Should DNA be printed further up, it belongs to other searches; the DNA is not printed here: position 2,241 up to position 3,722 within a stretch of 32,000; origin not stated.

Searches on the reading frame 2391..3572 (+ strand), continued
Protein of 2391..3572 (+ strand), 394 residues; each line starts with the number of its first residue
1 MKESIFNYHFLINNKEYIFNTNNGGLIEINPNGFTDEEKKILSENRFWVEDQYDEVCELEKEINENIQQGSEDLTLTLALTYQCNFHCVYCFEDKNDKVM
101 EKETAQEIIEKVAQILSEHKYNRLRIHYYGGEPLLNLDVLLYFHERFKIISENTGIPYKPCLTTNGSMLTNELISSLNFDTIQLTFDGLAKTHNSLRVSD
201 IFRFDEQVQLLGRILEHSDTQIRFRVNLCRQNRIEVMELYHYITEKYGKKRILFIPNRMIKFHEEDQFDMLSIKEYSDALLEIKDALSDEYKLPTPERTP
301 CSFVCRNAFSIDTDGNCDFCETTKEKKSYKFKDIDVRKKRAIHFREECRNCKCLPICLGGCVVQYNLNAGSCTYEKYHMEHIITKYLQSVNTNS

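Call 92: search_protein_families(library=ncbifam, proteins=[L094:2851-3975:+, L097:2615-3724:+, L093:162-1211:+], max_evalue=1e-10)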
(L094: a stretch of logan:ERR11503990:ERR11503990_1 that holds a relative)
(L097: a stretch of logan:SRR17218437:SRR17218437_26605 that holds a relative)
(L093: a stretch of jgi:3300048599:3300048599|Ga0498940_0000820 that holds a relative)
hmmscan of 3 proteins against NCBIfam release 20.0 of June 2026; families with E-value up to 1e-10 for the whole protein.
L094:2851-3975:+ (375 aa): 6 families
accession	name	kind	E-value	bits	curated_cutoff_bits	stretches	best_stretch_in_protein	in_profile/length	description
NF047865.1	rSAM_PapB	equivalog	6.8e-19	68.3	340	1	39-343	2-317/330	PapB family radical SAM/SPASM ranthipeptide maturase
NF038107.1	rSAM_NF038107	equivalog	2.5e-15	56.2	600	1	30-342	75-400/444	Cys-every-fifth radical SAM/SPASM peptide maturase CefB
TIGR04334.1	rSAM_Clo7bot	equivalog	1.7e-13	50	600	1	47-349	97-412/440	radical SAM/SPASM domain Clo7bot peptide maturase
TIGR04463.1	rSAM_vs_C_rich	equivalog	1.4e-12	47.2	525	1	48-339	90-391/438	TIGR04463 family radical SAM/SPASM RiPP maturase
TIGR03978.1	rSAM_paired_1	equivalog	3.8e-12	45.7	370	0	32-204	74-257/466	His-Xaa-Ser system radical SAM maturase HxsB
TIGR04084.1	rSAM_AF0577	subfamily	3.9e-12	45.8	225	1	47-344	4-287/347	TIGR04084 family radical SAM/SPASM domain-containing protein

L097:2615-3724:+ (370 aa): 37 families (the best 25 are shown)
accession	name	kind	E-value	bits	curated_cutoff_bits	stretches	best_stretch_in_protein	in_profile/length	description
NF047865.1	rSAM_PapB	equivalog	2.8e-19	69.5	340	1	42-341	5-321/330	PapB family radical SAM/SPASM ranthipeptide maturase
TIGR04084.1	rSAM_AF0577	subfamily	1.2e-18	67.3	225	1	45-345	2-294/347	TIGR04084 family radical SAM/SPASM domain-containing protein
TIGR04280.1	geopep_mat_rSAM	hypoth_equivalog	4.9e-18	65.3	400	1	36-341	80-397/428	geopeptide radical SAM maturase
NF038107.1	rSAM_NF038107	equivalog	1.1e-15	57.3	600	1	33-204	78-266/444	Cys-every-fifth radical SAM/SPASM peptide maturase CefB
NF045574.1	sacti_mat_StsB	exception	3e-15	56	625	1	21-207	78-262/466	StsB family radical SAM/SPASM domain sactipeptide maturase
TIGR04463.1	rSAM_vs_C_rich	equivalog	3.4e-15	55.7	525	1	41-343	83-401/438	TIGR04463 family radical SAM/SPASM RiPP maturase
TIGR02495.1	NrdG2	equivalog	4.3e-15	55.6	131.15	1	43-199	19-175/193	anaerobic ribonucleoside-triphosphate reductase activating protein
TIGR04250.1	SCM_rSAM_ScmE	equivalog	6e-14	51.7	400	1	43-239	6-201/358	SynChlorMet cassette radical SAM/SPASM protein ScmE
TIGR03942.1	sulfatase_rSAM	equivalog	7e-14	51.7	349.45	1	48-348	9-336/363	anaerobic sulfatase maturase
TIGR04054.1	rSAM_NirJ1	equivalog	8.6e-14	50.9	650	1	46-204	42-200/387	putative heme d1 biosynthesis radical SAM protein NirJ1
NF050038.1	rSAM_RiPP_GggB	equivalog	9.5e-14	51.2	650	1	6-156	5-166/398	streptosactin maturase GggB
NF041707.1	rSAM_YhhB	equivalog_domain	1.1e-13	50.9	445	1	47-215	9-195/369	cyclophane-forming radical SAM/SPASM peptide maturase YhhB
TIGR02668.1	moaA_archaeal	equivalog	1.2e-13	50.7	325.25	1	35-212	5-184/303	GTP 3',8-cyclase MoaA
TIGR03913.1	rad_SAM_trio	equivalog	1.2e-13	50.3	591.75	0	47-201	26-179/477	GDL motif peptide-associated radical SAM/SPASM maturase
TIGR04051.1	rSAM_NirJ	equivalog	1.5e-13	50.4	515.45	1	47-229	9-188/354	heme d1 biosynthesis radical SAM protein NirJ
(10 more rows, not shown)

L093:162-1211:+ (350 aa): 8 families
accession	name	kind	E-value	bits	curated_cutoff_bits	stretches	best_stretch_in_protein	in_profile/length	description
NF047865.1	rSAM_PapB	equivalog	9.4e-19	67.8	340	1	17-327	2-326/330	PapB family radical SAM/SPASM ranthipeptide maturase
TIGR04317.1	W_rSAM_matur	equivalog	3e-15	56.2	380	1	18-159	4-142/349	tungsten cofactor oxidoreductase radical SAM maturase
TIGR04334.1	rSAM_Clo7bot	equivalog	1.8e-14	53.2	600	1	23-338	95-423/440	radical SAM/SPASM domain Clo7bot peptide maturase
TIGR03906.1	quino_hemo_SAM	equivalog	2.3e-14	52.9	453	1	15-318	91-415/467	quinohemoprotein amine dehydrogenase maturation protein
TIGR04084.1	rSAM_AF0577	subfamily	5.8e-14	51.8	225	1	24-318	3-286/347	TIGR04084 family radical SAM/SPASM domain-containing protein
TIGR04064.1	rSAM_nif11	equivalog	3.2e-12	45.9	518.7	0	5-319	65-402/459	nif11-like peptide radical SAM maturase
TIGR04463.1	rSAM_vs_C_rich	equivalog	4.6e-12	45.4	525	1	25-317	89-394/438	TIGR04463 family radical SAM/SPASM RiPP maturase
TIGR04546.1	rSAM_ahbC_deAc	equivalog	7.2e-11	41.5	650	0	19-180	40-199/390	12,18-didecarboxysiroheme deacetylase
